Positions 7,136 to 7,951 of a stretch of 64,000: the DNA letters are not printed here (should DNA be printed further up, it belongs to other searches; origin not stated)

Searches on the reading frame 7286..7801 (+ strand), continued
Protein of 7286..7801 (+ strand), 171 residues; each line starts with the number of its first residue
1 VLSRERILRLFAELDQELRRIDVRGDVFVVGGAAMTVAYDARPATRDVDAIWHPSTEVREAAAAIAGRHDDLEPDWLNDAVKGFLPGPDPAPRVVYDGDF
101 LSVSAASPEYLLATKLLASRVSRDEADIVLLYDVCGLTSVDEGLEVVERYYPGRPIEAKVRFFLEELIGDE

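Call 48: search_solved_structures(query=A4, max_evalue=0.5, show_alignments=2)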
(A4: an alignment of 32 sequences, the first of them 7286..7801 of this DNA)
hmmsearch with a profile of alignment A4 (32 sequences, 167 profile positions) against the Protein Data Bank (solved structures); distinct sequences matched with E-value up to 0.5: 2.
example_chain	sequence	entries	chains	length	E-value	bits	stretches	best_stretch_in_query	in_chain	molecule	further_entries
6rqg_A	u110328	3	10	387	0.21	14.1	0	76-125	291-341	46 kDa surface antigen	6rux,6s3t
8an4_A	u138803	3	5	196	0.28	13.7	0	100-135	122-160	Bacterial toxin | Nucleotidyl transferase AbiEii/AbiGii toxin family protein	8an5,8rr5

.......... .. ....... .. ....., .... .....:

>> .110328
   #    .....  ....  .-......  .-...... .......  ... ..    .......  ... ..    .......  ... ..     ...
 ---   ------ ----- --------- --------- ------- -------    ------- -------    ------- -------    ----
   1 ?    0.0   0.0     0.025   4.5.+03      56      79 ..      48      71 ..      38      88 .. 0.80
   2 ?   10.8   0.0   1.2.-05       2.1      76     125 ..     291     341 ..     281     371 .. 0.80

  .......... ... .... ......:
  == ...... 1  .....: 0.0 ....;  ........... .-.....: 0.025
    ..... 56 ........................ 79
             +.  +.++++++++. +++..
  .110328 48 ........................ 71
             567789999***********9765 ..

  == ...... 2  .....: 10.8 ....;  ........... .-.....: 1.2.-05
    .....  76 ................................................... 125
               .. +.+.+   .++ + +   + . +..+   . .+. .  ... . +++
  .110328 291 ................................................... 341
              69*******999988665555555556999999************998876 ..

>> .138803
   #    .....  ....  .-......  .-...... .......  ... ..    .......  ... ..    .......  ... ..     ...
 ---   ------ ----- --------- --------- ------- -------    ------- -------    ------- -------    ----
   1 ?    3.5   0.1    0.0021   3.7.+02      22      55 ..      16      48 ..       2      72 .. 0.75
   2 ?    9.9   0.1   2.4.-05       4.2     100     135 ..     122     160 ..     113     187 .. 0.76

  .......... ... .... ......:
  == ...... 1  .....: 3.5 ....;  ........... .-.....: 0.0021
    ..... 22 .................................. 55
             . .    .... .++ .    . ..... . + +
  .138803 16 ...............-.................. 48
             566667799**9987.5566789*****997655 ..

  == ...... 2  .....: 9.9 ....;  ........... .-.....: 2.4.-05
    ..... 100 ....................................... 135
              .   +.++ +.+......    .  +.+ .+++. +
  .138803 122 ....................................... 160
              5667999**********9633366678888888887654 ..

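Call 62: search_dna_similar(query=window:7286-7801:+, collection=plasmids, mode=protein, max_rows=15)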
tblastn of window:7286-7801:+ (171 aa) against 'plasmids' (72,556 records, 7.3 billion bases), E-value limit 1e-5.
Records with a match: 32; places in all: 34; records where one place covers at least 80% of the query: 32.
Best place of each record, by identity: <60% 32.
By first word of the organism name: Mycobacterium 20; Rhodococcus 5; Mycolicibacterium 3; Curtobacterium 1; Tessaracoccus 1; Clavibacter 1; Brevibacillus 1.
By predicted mobility (MOB-suite, as given by PLSDB): mobilizable 19; non-mobilizable 13.
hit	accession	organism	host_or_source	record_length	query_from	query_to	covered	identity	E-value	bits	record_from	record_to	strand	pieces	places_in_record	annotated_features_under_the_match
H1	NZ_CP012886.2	Mycobacterium intracellulare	sputum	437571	2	170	99%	49.1%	3e-41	153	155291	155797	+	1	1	DUF6036 family nucleotidyltransferase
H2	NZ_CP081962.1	Curtobacterium sp. TC1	Medicago sativa,cell culture,seed ...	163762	2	167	97%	45.8%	7e-33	129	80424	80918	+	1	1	DUF6036 family nucleotidyltransferase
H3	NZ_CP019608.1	Tessaracoccus flavescens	mono isolate,marine sediment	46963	2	152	88%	47.7%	4e-35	136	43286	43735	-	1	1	DUF6036 family nucleotidyltransferase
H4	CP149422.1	Clavibacter michiganensis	Triticum aestivum,Pure ...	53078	27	167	82%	46.1%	4e-26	110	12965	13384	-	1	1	hypothetical protein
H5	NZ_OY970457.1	Mycobacterium riyadhense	-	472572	7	169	95%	38.8%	1e-22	100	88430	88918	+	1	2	hypothetical protein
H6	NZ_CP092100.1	Rhodococcus qingshengii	soil,petroleum-contaminated soil, ...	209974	6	168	95%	38.8%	5e-18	87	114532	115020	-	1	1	DUF6036 family nucleotidyltransferase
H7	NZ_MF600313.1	Mycolicibacterium sp. CBMA 213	Soil,soil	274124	1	163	95%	38.2%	4e-18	87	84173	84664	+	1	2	DUF6036 family nucleotidyltransferase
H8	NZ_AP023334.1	Mycolicibacterium sp. TY66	-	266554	7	167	94%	38.6%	1e-15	80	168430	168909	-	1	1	DUF6036 family nucleotidyltransferase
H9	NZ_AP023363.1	Mycolicibacterium sp. TY81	-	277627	7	167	94%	38.6%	1e-15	80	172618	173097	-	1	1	DUF6036 family nucleotidyltransferase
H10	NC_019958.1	Mycobacterium sp. JS623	-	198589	1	169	99%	36.3%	1e-18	89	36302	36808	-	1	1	hypothetical protein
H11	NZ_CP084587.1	Mycobacterium intracellulare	water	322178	10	167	92%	37.7%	2e-14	77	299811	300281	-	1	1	hypothetical protein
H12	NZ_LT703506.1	Mycobacterium intracellulare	natural / free-living,environmental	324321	10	167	92%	37.7%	2e-14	77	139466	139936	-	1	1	hypothetical protein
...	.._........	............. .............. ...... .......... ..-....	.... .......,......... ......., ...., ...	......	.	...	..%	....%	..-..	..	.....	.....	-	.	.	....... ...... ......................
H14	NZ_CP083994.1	Mycobacterium avium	-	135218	1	170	99%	34.5%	2e-15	80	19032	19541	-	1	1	DUF6036 family nucleotidyltransferase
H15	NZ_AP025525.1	Mycobacterium sp. 20KCMC460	Homo sapiens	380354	1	170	99%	34.5%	2e-15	80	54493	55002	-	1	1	DUF6036 family nucleotidyltransferase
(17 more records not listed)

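Call 63: search_dna_similar(query=window:7286-7801:+, collection=phages, mode=protein, max_rows=10)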
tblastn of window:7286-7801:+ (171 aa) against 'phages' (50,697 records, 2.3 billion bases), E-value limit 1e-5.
No match.

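Call 64: get_annotated_region(hit=H1, flank=2500)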
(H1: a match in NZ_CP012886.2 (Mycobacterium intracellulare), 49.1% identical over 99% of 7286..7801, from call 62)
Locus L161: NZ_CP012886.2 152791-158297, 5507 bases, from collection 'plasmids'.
description: Mycobacterium intracellulare subsp. chimaera strain AH16 plasmid unnamed1, complete sequence
organism: Mycobacterium intracellulare (NCBI taxid 222805)
taxonomy: Bacteria; Actinomycetota; Actinomycetes; Mycobacteriales; Mycobacteriaceae; Mycobacterium; Mycobacterium intracellulare
host: -; source: sputum; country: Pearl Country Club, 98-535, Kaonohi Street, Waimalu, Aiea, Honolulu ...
typing (MOB-suite, as given by PLSDB): mobilizable; relaxase MOBP
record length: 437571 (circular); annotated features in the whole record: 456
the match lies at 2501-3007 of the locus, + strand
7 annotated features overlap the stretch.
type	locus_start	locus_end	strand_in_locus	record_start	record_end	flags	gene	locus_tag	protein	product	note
CDS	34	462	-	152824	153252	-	-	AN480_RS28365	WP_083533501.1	RES family NAD+ phosphorylase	-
CDS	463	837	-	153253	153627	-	-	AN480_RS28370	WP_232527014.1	antitoxin Xre/MbcA/ParS toxin-binding domain-containing protein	-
CDS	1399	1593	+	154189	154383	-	-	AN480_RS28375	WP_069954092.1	hypothetical protein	-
CDS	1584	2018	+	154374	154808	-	-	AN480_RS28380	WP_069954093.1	PIN domain nuclease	-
CDS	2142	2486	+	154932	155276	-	-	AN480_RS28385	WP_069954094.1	hypothetical protein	-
CDS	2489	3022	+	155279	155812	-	-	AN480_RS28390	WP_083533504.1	DUF6036 family nucleotidyltransferase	-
CDS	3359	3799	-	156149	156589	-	-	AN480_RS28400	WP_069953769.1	DUF6262 family protein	-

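Call 65: get_annotated_region(hit=H3, flank=2500)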
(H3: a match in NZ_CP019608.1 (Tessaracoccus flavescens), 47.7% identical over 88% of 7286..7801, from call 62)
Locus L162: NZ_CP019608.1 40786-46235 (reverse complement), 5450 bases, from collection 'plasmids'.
description: Tessaracoccus flavescens strain SST-39T plasmid unnamed, complete sequence
organism: Tessaracoccus flavescens (NCBI taxid 399497)
taxonomy: Bacteria; Actinomycetota; Actinomycetes; Propionibacteriales; Propionibacteriaceae; Tessaracoccus; Tessaracoccus flavescens
host: -; source: mono isolate,marine sediment; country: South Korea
typing (MOB-suite, as given by PLSDB): mobilizable; relaxase MOBF
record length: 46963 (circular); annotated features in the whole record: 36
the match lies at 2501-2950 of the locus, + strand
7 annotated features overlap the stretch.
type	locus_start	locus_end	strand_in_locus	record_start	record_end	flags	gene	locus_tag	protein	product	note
CDS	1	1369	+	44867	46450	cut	-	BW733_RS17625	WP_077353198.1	hypothetical protein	-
CDS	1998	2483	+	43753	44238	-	-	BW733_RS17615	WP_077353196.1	hypothetical protein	-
CDS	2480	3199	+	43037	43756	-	-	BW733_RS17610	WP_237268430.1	DUF6036 family nucleotidyltransferase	-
CDS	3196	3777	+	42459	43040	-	-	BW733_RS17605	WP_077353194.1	recombinase family protein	GO:0006310 - DNA recombination [Evidence IEA]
CDS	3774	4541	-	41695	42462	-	-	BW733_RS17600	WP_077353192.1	hypothetical protein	-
CDS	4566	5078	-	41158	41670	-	-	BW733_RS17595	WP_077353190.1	hypothetical protein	-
CDS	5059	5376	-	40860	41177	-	-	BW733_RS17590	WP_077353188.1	hypothetical protein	-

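Call 70: fold_search(model_id=the predicted structure, library=pdb)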
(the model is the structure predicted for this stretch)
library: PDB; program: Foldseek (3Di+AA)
matches with E <= 10: 189; with E <= 0.001: 0
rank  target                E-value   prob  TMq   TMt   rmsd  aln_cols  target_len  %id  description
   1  8an5_A                1.0e-01  0.94  0.27  0.24   5.4        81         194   21  MenAT1 toxin-antitoxin complex (rv0078a-rv0078b) from Mycobacterium tuberculosis H37Rv (released 2023-08-02)
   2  8an4_A                2.8e-01  0.63  0.26  0.23   6.0        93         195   17  MenT1 toxin (rv0078a) from Mycobacterium tuberculosis H37Rv (released 2023-08-02)
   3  8an4_B                3.8e-01  0.57  0.24  0.22   5.6        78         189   20  MenT1 toxin (rv0078a) from Mycobacterium tuberculosis H37Rv (released 2023-08-02)
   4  3gzk                  4.7e-01  0.08  0.17  0.08  11.7       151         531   16  Structure of A. Acidocaldarius Cellulase CelA (released 2009-10-13)
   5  8an5_B                5.8e-01  0.57  0.26  0.25   5.8        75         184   23  MenAT1 toxin-antitoxin complex (rv0078a-rv0078b) from Mycobacterium tuberculosis H37Rv (released 2023-08-02)
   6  3n2o_B                7.6e-01  0.07  0.16  0.05  15.9       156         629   10  X-ray crystal structure of arginine decarboxylase complexed with Arginine from Vibrio vulnificus (released 2010-06-09)
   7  2ob2_A                9.9e-01  0.05  0.13  0.08  12.4       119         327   15  ppm1 in the absence of 1,8-ANS (cf 1JD) (released 2007-01-30)
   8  3ez8                  1.1e+00  0.04  0.16  0.08  12.4       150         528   14  Crystal Structure of endoglucanase Cel9A from the thermoacidophilic Alicyclobacillus acidocaldarius (released 2009-08-04)
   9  4nzy_A                1.2e+00  0.02  0.13  0.12  19.3       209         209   11  Crystal structure (type-2) of dTMP kinase (st1543) from Sulfolobus Tokodaii Strain7 (released 2014-12-24)
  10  5wmm_A                1.3e+00  0.04  0.16  0.05  16.1       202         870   14  Crystal structure of an adenylation domain interrupted by a methylation domain (AMA4) from nonribosomal peptide synthe (released 2018-03-14)
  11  8thb_C                2.0e+00  0.08  0.23  0.13  12.5       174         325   13  Structure of the Saccharomyces cerevisiae PCNA clamp unloader Elg1-RFC complex (released 2024-05-22)
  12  8dr1_C                2.0e+00  0.08  0.23  0.13  12.8       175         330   12  Consensus closed state of RFC:PCNA bound to a 3' ss/dsDNA junction (DNA2) (released 2022-08-17)
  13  3nov                  2.2e+00  0.04  0.20  0.16  14.0       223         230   13  Crystal Structure of D17E Isocyanide Hydratase from Pseudomonas fluorescens (released 2010-07-07)
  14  1rjd_C                2.2e+00  0.04  0.13  0.08  12.0       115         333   12  Structure of PPM1, a leucine carboxy methyltransferase involved in the regulation of protein phosphatase 2A activity (released 2003-12-02)
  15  3rx5_A                2.2e+00  0.03  0.17  0.08  11.7       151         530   16  structure of AaCel9A in complex with cellotriose-like isofagomine (released 2011-08-24)
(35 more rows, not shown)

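Call 72: find_related_loci(query=A3, collection=viral_contigs, flank=5000)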
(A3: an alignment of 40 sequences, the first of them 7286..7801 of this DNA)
Query A3 (171 aa) in viral_contigs; peptide patterns used: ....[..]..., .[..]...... (x = any residue, [..] = any of these).
50 stretches matched a pattern, but none encodes a relative of the query by tblastn (E <= 1e-3).
